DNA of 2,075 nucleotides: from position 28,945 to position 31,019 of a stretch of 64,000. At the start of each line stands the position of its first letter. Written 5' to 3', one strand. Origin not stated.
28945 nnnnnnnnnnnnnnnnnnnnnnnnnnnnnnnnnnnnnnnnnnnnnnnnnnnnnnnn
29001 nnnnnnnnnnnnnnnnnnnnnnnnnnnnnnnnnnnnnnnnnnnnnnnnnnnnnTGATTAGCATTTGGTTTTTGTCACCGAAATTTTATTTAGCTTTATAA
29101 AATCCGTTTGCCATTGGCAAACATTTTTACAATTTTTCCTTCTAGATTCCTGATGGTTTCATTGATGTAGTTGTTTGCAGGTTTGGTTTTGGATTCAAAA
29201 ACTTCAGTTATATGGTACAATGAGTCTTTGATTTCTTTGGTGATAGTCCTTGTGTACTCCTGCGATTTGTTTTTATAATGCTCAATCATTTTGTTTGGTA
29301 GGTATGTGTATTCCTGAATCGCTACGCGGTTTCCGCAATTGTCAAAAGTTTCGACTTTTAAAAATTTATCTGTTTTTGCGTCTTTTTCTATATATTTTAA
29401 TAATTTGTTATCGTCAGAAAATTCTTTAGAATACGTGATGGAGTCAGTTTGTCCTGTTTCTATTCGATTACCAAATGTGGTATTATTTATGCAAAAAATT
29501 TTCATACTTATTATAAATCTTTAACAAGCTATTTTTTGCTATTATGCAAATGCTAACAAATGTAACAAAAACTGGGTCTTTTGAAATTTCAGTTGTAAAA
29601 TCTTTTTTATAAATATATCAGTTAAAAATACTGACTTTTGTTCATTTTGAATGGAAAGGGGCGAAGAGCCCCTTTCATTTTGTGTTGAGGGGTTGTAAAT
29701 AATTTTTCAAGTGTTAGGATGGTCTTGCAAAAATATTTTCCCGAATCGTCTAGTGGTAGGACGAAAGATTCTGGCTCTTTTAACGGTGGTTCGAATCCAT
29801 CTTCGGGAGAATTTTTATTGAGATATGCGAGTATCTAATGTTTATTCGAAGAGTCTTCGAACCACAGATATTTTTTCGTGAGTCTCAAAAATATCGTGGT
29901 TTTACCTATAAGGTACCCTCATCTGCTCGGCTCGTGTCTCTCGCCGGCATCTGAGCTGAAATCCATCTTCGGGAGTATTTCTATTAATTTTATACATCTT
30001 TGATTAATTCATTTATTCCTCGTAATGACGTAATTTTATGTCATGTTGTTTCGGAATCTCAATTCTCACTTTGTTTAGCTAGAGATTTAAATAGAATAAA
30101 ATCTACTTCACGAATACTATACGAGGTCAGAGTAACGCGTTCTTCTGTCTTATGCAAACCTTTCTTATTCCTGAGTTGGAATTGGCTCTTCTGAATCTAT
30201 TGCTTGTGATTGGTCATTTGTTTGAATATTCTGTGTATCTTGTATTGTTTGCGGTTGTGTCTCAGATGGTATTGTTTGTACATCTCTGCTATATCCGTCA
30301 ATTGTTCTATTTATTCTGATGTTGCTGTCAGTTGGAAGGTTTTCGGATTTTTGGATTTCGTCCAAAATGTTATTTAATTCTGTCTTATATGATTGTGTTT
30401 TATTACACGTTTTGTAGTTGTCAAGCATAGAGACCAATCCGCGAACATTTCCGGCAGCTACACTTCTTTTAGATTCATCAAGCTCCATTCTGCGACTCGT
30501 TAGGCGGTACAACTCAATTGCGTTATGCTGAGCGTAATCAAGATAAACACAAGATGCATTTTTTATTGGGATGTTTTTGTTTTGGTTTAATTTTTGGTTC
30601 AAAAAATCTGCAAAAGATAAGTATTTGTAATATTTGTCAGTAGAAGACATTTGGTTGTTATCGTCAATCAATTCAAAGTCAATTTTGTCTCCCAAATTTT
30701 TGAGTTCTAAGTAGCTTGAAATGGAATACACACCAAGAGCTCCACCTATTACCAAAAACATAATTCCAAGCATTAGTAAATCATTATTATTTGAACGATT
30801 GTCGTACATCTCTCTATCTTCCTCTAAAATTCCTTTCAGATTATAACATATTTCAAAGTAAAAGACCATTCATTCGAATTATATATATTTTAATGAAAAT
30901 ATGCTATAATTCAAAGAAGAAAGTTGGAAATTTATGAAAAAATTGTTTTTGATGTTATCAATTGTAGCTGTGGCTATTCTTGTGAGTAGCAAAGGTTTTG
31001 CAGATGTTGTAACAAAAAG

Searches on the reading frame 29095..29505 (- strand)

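Call 67: search_protein_families(library=pfam, proteins=[window:29095-29505:-], max_evalue=0.001)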
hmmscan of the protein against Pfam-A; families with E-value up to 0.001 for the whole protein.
window:29095-29505:- (136 aa): 1 family
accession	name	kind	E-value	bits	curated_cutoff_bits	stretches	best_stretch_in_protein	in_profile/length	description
PF06601.17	Orthopox_F6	-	3.3e-05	24.4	27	1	67-120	6-59/72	Orthopoxvirus F6 protein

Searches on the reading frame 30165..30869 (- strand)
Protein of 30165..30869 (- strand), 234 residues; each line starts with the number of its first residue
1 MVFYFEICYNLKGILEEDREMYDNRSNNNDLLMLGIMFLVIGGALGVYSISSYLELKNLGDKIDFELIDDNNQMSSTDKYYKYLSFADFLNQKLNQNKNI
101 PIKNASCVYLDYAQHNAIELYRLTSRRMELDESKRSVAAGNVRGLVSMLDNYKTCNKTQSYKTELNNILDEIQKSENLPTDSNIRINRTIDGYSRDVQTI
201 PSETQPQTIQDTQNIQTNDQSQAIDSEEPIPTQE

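Call 67: search_protein_families(library=pfam, proteins=[window:30165-30869:-], max_evalue=0.001)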
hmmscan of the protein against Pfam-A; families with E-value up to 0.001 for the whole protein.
window:30165-30869:- (234 aa): 1 family
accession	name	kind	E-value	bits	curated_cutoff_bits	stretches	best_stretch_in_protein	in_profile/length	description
PF13361.12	UvrD_C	-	0.00034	20.6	25.6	1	74-184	170-283/350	UvrD-like helicase C-terminal domain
